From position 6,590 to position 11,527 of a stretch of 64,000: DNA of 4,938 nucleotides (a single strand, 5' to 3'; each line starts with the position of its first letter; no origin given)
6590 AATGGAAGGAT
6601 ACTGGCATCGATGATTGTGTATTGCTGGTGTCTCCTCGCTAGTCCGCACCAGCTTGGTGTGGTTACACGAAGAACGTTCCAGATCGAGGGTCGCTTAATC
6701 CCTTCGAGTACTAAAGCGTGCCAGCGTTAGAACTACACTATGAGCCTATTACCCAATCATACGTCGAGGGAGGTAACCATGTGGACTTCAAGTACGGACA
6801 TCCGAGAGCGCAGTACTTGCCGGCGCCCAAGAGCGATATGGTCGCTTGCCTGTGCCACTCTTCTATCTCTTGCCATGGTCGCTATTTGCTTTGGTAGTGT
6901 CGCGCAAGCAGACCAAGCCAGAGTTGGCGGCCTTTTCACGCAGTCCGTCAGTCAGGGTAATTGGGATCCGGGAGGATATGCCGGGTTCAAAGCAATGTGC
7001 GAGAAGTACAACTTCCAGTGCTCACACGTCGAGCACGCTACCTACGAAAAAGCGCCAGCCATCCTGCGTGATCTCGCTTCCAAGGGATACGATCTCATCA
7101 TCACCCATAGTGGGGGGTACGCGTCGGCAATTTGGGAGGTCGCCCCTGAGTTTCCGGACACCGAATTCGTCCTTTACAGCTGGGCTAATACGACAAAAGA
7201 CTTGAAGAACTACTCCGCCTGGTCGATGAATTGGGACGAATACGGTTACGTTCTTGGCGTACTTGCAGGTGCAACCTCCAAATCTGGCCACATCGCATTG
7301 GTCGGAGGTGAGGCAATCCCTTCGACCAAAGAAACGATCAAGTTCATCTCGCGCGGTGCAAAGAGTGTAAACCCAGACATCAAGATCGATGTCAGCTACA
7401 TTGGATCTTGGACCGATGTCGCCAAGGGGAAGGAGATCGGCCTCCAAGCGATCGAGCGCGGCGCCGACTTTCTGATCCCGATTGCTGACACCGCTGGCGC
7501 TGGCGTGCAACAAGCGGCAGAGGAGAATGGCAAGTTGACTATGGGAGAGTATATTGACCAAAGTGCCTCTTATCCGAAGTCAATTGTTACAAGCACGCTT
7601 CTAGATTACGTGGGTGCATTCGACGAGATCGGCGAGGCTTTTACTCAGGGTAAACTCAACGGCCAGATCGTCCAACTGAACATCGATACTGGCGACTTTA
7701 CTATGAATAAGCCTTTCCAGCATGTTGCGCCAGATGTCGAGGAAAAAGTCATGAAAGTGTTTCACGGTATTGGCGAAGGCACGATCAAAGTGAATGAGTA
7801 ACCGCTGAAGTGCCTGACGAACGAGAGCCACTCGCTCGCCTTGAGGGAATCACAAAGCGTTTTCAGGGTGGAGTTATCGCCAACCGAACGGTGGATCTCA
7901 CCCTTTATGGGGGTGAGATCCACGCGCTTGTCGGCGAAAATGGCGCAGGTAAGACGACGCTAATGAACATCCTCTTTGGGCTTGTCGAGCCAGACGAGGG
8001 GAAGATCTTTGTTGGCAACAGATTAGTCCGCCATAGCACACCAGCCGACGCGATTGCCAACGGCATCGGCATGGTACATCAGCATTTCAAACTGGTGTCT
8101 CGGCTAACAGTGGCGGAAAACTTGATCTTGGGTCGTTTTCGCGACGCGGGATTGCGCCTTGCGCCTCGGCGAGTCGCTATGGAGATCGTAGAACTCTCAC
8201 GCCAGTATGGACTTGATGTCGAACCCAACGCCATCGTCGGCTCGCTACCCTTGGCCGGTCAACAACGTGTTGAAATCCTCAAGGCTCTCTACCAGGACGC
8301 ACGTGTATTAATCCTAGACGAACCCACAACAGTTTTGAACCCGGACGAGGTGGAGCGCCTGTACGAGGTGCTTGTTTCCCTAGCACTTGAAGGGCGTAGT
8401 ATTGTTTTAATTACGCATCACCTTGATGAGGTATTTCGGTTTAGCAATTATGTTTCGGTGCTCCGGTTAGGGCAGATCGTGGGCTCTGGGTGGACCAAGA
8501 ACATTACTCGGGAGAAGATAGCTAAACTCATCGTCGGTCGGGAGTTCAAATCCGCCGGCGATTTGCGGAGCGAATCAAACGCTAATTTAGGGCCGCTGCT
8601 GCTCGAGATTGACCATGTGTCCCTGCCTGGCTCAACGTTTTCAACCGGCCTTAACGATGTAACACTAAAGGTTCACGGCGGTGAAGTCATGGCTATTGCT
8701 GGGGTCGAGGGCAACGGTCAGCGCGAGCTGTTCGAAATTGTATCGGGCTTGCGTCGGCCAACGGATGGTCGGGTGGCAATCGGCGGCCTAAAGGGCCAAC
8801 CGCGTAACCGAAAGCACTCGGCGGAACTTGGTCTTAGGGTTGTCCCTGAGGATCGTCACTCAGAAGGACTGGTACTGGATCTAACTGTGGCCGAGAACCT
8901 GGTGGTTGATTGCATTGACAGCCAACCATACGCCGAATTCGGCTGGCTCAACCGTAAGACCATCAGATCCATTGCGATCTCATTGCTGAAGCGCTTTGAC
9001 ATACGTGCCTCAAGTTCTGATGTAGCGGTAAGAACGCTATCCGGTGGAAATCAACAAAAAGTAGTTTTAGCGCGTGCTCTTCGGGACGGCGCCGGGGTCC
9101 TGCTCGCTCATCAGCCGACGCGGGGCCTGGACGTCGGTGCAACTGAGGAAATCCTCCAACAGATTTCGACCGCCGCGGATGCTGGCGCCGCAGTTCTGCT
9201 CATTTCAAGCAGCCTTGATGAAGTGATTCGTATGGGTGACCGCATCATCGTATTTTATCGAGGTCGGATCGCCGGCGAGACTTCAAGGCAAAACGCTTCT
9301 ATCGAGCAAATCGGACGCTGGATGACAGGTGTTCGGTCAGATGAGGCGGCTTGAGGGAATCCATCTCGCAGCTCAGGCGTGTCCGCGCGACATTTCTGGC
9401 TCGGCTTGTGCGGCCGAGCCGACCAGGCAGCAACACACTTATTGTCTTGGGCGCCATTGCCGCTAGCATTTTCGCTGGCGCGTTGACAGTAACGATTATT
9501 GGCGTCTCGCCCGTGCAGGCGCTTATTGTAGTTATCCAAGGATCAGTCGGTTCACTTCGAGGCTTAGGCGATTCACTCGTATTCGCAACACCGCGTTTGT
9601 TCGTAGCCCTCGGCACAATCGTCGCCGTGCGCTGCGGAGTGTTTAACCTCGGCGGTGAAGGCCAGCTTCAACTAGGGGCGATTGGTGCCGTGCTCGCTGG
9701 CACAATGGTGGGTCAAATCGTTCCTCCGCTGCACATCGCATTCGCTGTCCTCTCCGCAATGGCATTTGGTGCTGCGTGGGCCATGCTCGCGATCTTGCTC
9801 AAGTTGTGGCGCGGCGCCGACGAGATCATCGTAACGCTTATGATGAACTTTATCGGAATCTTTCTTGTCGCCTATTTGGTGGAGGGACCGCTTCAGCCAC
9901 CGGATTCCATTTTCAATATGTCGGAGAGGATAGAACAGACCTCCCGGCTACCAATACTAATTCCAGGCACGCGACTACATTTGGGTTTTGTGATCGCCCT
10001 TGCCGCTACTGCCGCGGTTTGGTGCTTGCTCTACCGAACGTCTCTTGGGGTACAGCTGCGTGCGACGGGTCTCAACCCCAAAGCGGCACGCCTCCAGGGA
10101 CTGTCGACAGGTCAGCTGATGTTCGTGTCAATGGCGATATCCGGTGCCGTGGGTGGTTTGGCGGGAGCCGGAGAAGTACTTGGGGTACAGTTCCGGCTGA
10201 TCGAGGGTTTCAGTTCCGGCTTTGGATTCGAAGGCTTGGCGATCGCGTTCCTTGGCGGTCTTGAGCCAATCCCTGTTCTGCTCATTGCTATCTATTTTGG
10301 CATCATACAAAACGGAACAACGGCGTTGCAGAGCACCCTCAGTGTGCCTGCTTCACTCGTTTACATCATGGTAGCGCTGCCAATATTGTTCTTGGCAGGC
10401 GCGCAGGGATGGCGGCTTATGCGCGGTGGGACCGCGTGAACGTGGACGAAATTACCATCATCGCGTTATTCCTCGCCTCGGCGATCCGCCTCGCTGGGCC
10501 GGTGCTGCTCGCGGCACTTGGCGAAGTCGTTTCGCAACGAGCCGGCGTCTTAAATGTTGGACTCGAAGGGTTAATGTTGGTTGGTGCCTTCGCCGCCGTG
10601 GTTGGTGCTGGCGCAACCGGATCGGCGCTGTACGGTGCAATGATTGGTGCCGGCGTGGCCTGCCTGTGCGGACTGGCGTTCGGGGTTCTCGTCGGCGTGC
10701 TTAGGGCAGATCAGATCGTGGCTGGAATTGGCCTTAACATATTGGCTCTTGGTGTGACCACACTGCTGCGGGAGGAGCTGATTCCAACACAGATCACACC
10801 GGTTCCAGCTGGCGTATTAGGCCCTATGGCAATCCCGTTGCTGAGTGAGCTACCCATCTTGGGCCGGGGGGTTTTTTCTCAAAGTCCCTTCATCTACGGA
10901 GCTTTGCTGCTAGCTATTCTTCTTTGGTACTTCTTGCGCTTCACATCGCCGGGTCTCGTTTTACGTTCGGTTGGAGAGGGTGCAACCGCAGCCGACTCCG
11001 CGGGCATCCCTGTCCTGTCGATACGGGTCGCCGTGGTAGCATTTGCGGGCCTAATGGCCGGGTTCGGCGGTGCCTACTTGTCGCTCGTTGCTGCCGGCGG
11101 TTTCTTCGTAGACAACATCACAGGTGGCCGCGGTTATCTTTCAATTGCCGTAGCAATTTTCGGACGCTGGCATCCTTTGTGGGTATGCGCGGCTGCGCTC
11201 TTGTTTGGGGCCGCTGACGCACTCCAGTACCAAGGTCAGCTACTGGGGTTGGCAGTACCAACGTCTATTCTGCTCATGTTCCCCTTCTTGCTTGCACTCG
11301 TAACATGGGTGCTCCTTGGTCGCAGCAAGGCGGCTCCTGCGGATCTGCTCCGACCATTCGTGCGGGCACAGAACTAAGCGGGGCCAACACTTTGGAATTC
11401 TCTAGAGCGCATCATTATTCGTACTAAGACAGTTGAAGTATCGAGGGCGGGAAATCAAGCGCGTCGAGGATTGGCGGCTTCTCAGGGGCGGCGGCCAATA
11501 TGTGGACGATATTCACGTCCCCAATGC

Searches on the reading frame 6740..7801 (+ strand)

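Call 9: search_protein_families(library=pfam, proteins=[window:6740-7801:+])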
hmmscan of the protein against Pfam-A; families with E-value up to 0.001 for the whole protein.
window:6740-7801:+ (353 aa): 1 family
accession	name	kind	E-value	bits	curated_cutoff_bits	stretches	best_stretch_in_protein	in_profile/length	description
PF02608.20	Bmp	-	2.7e-41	141.9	24.1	1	78-349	20-295/301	ABC transporter substrate-binding protein PnrA-like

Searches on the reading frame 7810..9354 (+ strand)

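Call 9: search_protein_families(library=pfam, proteins=[window:7810-9354:+])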
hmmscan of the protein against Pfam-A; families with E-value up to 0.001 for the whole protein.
window:7810-9354:+ (514 aa): 2 families
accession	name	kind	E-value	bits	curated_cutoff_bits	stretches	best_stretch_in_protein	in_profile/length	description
PF00005.33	ABC_tran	-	2.3e-45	155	25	2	27-174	3-137/137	ABC transporter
PF13304.12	AAA_21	-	6.9e-12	46.5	27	1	150-204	241-299/304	AAA domain, putative AbiEii toxin, Type IV TA system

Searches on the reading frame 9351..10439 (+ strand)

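Call 9: search_protein_families(library=pfam, proteins=[window:9351-10439:+])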
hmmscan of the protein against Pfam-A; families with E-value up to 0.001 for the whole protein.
window:9351-10439:+ (362 aa): 1 family
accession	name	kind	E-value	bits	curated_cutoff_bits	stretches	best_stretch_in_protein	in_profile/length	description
PF02653.21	BPD_transp_2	-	4.9e-45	154.2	26.8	1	74-347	4-267/269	Branched-chain amino acid transport system / permease component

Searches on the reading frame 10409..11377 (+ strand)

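Call 9: search_protein_families(library=pfam, proteins=[window:10409-11377:+])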
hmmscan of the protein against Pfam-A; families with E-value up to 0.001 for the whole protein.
window:10409-11377:+ (322 aa): 1 family
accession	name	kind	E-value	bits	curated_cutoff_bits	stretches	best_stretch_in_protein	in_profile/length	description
PF02653.21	BPD_transp_2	-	5e-27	95.1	26.8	1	23-291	3-260/269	Branched-chain amino acid transport system / permease component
